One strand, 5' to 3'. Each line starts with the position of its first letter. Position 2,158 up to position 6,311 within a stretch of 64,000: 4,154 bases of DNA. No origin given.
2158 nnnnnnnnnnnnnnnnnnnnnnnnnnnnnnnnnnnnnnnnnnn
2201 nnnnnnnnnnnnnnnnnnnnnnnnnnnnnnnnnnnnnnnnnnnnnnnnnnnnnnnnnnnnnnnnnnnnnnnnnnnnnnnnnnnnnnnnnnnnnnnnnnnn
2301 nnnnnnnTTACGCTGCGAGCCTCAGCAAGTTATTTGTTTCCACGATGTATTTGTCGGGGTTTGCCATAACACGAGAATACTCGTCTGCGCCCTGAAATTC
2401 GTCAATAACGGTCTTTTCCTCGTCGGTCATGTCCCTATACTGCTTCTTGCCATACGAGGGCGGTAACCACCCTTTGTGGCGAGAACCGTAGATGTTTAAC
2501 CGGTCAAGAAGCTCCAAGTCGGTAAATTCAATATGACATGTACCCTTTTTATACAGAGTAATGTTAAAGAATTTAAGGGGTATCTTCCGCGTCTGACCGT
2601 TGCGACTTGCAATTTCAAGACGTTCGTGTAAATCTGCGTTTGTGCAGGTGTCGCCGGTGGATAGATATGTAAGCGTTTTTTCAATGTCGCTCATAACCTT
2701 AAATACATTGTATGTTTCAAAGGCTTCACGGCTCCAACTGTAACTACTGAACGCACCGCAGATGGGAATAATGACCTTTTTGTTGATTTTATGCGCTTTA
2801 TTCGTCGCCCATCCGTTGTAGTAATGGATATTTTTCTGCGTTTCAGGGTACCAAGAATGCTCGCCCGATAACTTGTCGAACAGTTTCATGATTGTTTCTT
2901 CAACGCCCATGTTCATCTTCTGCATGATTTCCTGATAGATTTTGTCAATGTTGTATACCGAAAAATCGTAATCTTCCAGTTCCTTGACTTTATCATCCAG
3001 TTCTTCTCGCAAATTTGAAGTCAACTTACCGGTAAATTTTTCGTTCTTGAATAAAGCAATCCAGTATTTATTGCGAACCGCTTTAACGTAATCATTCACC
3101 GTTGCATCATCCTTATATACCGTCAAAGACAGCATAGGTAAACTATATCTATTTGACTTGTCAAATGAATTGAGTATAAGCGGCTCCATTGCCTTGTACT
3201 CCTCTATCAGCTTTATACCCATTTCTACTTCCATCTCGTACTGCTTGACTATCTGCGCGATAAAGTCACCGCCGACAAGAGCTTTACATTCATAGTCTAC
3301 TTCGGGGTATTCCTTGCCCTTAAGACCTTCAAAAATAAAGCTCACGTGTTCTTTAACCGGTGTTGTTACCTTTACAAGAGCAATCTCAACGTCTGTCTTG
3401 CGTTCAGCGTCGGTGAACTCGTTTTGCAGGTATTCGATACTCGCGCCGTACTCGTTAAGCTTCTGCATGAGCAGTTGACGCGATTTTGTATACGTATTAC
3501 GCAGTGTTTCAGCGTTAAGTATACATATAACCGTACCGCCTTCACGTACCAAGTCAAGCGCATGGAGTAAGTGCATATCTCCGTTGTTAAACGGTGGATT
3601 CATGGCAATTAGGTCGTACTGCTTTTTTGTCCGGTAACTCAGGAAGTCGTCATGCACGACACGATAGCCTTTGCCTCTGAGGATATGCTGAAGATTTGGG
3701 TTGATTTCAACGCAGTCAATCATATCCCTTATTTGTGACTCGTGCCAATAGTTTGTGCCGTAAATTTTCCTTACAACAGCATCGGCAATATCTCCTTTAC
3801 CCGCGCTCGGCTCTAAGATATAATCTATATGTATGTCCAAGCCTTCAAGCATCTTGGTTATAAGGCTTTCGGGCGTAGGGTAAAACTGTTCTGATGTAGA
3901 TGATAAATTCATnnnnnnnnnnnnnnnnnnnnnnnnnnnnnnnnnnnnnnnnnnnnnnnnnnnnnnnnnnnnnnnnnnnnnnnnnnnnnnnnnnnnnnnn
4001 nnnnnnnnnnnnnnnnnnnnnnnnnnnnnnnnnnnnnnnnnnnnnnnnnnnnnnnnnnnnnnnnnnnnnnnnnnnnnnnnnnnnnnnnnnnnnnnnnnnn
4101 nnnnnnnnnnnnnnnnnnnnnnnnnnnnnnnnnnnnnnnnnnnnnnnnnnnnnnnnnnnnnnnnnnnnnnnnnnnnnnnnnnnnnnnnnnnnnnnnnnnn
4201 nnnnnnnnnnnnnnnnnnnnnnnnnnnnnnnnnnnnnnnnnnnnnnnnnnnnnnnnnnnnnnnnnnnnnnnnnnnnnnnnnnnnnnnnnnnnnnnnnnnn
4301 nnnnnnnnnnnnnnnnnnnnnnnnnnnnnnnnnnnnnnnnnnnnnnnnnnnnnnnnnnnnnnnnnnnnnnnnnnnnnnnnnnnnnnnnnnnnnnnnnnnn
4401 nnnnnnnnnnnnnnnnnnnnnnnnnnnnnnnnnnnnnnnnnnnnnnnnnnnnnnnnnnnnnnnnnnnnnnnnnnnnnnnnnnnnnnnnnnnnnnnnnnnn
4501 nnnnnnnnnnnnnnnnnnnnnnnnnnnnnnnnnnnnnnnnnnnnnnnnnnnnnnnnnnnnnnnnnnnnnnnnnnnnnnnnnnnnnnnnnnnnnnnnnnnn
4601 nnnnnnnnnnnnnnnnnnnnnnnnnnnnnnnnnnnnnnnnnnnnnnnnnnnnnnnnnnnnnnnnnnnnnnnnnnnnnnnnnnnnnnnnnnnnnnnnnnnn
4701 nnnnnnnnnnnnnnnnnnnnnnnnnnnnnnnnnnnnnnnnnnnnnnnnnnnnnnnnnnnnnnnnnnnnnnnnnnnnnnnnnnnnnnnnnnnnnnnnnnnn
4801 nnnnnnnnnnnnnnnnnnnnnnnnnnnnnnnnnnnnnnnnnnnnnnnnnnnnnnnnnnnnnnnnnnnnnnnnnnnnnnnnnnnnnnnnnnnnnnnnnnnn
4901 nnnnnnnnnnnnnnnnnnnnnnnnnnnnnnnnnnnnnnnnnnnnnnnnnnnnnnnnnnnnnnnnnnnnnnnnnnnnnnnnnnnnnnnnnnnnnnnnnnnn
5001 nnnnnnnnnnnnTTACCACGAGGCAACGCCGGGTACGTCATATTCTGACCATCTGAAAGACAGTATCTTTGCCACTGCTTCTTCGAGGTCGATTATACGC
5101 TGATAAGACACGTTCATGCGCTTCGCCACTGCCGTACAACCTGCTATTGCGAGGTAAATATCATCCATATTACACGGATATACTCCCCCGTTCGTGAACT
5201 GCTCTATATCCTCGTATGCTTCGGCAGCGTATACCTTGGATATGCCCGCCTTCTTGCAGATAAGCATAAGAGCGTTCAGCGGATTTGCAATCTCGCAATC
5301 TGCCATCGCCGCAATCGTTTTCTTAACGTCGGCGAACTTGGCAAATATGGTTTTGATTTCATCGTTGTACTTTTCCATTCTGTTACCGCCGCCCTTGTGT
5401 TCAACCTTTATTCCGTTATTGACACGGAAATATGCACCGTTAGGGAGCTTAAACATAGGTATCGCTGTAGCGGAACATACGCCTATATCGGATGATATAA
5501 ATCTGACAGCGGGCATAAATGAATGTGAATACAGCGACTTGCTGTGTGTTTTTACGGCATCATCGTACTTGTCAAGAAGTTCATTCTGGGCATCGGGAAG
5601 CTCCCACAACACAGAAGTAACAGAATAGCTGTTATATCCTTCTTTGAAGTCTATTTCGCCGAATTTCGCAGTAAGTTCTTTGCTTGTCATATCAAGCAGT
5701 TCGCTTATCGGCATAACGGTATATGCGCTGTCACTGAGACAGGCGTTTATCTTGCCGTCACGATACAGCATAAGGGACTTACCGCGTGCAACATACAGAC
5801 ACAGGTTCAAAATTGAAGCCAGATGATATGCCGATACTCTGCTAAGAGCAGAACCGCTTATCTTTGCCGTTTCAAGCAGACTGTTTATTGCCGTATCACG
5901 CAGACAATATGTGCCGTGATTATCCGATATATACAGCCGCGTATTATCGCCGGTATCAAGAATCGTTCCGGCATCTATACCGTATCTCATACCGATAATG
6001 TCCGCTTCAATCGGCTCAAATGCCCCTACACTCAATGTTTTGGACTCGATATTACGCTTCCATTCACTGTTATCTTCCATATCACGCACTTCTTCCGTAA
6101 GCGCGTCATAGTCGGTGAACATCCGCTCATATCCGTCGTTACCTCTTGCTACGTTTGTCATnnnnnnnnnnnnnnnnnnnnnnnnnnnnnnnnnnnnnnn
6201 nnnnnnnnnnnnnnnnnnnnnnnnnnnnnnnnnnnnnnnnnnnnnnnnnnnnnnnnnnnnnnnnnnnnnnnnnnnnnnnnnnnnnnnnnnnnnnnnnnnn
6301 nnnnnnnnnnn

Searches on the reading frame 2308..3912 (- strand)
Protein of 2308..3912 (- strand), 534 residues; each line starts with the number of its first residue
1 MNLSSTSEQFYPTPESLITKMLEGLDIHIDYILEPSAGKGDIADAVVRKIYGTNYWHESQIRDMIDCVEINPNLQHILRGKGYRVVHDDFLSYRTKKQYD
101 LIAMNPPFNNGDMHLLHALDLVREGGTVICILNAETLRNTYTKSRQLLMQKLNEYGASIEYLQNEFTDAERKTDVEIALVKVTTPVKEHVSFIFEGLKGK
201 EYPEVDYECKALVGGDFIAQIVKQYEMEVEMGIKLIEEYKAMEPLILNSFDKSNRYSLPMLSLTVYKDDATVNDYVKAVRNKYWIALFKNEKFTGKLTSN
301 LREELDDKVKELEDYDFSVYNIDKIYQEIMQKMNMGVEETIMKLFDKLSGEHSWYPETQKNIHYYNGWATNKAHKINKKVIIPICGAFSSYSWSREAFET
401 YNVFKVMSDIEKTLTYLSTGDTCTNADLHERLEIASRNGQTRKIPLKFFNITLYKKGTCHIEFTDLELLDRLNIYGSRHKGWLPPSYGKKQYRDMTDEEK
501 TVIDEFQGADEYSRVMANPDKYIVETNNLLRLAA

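Call 17: search_protein_families(library=pfam, proteins=[window:2308-3912:-], max_evalue=0.01)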
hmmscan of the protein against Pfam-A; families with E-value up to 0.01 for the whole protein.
window:2308-3912:- (534 aa): 2 families
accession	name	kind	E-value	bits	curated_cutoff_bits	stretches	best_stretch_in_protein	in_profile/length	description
PF13708.11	DUF4942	-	3.3e-34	118.7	25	1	277-481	2-189/190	Domain of unknown function (DUF4942)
PF05175.20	MTS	-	0.0011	19.1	23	1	83-113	83-113/170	Methyltransferase small domain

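Call 18: search_protein_families(library=phrogs, proteins=[window:2308-3912:-], max_evalue=0.001)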
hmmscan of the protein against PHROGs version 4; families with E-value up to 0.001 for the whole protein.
window:2308-3912:- (534 aa): 13 families
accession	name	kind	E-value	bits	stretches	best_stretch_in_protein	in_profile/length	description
phrog_32703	-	unknown function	3.4e-55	188.6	1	1-488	2-477/480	-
phrog_6263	-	other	2.8e-29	103.2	1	6-169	390-535/548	DNA methyltransferase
phrog_9133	-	unknown function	1.5e-26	93.6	1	6-190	732-910/1259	-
phrog_15406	-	other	6.1e-26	90.9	1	8-188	1249-1421/2789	DNA methyltransferase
phrog_9793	-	unknown function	2.9e-25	89.7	1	8-183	603-770/772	-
phrog_11358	-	unknown function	6.1e-24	84.1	1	9-183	1847-2014/3431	-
phrog_22901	-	unknown function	6.2e-23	81.1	1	9-187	634-805/1394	-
phrog_18947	-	unknown function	4.1e-21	75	1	9-188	568-740/1537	-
phrog_799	-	other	6e-16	59.7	1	7-147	211-328/458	DNA methyltransferase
phrog_10691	-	unknown function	3.8e-09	34.5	1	9-130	2358-2473/3925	-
phrog_5143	-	unknown function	4.8e-07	28.2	1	8-170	1800-1956/2204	-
phrog_31814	-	other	2.8e-06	28.5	1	8-92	9-79/95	DNA methyltransferase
phrog_3820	-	other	0.0005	20.2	1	13-109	53-139/255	DNA methyltransferase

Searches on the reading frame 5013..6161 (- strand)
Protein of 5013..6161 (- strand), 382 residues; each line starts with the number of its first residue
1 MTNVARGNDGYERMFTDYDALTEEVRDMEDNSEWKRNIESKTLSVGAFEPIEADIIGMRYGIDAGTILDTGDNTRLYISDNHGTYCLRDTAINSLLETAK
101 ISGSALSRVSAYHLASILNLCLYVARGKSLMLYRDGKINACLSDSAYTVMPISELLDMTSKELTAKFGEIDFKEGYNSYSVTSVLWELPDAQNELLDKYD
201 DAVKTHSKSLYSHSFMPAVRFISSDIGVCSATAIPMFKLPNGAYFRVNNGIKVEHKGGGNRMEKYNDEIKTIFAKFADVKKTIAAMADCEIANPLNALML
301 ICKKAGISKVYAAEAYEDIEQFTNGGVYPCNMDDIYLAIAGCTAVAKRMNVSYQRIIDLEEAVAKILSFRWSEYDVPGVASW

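Call 17: search_protein_families(library=pfam, proteins=[window:5013-6161:-], max_evalue=0.01)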
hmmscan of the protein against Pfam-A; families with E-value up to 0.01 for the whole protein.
window:5013-6161:- (382 aa): 0 families

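Call 18: search_protein_families(library=phrogs, proteins=[window:5013-6161:-], max_evalue=0.001)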
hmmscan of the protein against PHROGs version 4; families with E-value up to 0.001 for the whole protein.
window:5013-6161:- (382 aa): 0 families

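Call 24: find_related_loci(query=window:5013-6161:-, collection=viral_contigs, flank=6000)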
Query window:5013-6161:- (382 aa) in viral_contigs; peptide patterns used: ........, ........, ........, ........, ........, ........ (x = any residue, [..] = any of these).
5 stretches matched a pattern, but none encodes a relative of the query by tblastn (E <= 1e-3).

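Call 27: find_encoding_contigs(protein=window:5013-6161:-, flank=3000, max_places=10)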
Protein window:5013-6161:- (382 aa): no gene with exactly this product is on record in the collection.

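Call 28: find_homologous_proteins(query=window:5013-6161:-)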
Query window:5013-6161:- (382 aa): 33 proteins with E <= 0.001 among 2641 candidates.
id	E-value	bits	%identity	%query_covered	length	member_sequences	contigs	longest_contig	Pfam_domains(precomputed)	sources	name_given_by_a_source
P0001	1.6e-200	684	96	83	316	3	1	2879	-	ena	-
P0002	2.2e-129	450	56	98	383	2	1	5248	-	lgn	-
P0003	3.7e-128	446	55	98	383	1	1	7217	-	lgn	-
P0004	4.7e-128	446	55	98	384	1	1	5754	-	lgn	-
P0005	5.2e-127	442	54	98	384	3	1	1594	-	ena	-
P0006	4.5e-123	429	53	99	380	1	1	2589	-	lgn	-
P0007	1.4e-122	428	53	99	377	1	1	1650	-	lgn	-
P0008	3.2e-110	387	48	99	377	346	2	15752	-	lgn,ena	-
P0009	6.3e-109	383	50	100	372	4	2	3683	-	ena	-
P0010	5.1e-106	373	48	98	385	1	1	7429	-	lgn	-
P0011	1.5e-99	352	60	72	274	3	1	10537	-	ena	-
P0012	1.2e-87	313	44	98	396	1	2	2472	-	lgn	-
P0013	3.7e-87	311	62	59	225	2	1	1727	-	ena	-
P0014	3.3e-83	298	41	99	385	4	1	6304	-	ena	-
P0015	1.7e-81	293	42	98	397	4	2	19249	-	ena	-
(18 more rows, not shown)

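Call 29: find_encoding_contigs(protein=P0003, flank=6000, max_places=4)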
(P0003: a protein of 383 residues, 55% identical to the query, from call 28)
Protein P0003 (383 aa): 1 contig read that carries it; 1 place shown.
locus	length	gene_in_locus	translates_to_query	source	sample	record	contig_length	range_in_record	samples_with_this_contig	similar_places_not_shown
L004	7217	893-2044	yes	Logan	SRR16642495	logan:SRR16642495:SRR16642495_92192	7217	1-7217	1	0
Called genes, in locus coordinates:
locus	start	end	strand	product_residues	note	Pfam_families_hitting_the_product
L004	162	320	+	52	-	-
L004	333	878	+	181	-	-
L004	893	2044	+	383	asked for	-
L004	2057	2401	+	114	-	-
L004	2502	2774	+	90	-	PF00216:Bac_DNA_binding, PF18291:HU-HIG, PF14908:HU-CCDC81_euk_1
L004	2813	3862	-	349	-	-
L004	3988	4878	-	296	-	PF01145:Band_7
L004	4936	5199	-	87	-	-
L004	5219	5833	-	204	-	-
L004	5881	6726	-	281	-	PF13730:HTH_36 (weak), PF21984:DnaD_N (faint), PF01325:Fe_dep_repress (faint), PF09339:HTH_IclR (faint), PF15977:HTH_46 (faint), PF01047:MarR (faint), PF01978:TrmB (faint), PF08279:HTH_11 (faint), +5 more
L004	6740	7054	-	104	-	PF13730:HTH_36 (faint)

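Call 30: find_encoding_contigs(protein=P0008, flank=8000, max_places=4)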
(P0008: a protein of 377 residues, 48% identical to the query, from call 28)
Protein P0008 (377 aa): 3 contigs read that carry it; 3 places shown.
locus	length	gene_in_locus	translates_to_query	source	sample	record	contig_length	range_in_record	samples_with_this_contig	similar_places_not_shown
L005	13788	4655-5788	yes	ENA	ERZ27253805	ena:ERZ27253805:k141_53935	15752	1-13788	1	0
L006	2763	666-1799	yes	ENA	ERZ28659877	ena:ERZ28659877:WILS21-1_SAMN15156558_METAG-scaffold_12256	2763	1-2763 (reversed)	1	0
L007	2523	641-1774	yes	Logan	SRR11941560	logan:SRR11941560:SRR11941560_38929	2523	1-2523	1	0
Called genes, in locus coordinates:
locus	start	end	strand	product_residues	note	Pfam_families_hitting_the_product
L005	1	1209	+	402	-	?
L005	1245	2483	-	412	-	PF00817:IMS, PF21999:IMS_HHH_1 (faint), PF11799:IMS_C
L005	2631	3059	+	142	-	PF12844:HTH_19, PF13560:HTH_31, PF01381:HTH_3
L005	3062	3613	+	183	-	PF06114:Peptidase_M78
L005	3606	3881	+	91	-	-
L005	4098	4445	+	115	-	-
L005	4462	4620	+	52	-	-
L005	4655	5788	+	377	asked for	-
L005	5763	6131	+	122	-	-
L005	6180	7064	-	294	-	PF01145:Band_7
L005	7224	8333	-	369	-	PF12323:HTH_OrfB_IS605, PF01385:OrfB_IS605, PF07282:Cas12f1-like_TNB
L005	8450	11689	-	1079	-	PF03477:ATP-cone, PF13597:NRDD, PF14890:Intein_splicing, PF05204:Hom_end (weak), PF14528:LAGLIDADG_3, PF13597:NRDD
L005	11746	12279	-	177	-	-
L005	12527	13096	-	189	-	-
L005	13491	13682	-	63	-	-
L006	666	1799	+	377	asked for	-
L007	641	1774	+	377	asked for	-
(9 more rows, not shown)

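Call 31: find_encoding_contigs(protein=P0001, flank=3000, max_places=4)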
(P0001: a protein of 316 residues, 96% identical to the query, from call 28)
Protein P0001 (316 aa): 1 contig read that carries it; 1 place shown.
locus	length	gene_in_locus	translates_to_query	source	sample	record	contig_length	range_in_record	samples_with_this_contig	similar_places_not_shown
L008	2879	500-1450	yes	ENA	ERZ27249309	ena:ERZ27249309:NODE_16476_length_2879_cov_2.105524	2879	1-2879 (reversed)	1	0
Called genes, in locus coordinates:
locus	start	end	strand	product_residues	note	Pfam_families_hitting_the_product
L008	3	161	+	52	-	?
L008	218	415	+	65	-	-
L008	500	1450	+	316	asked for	-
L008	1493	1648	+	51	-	-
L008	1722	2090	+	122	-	-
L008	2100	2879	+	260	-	?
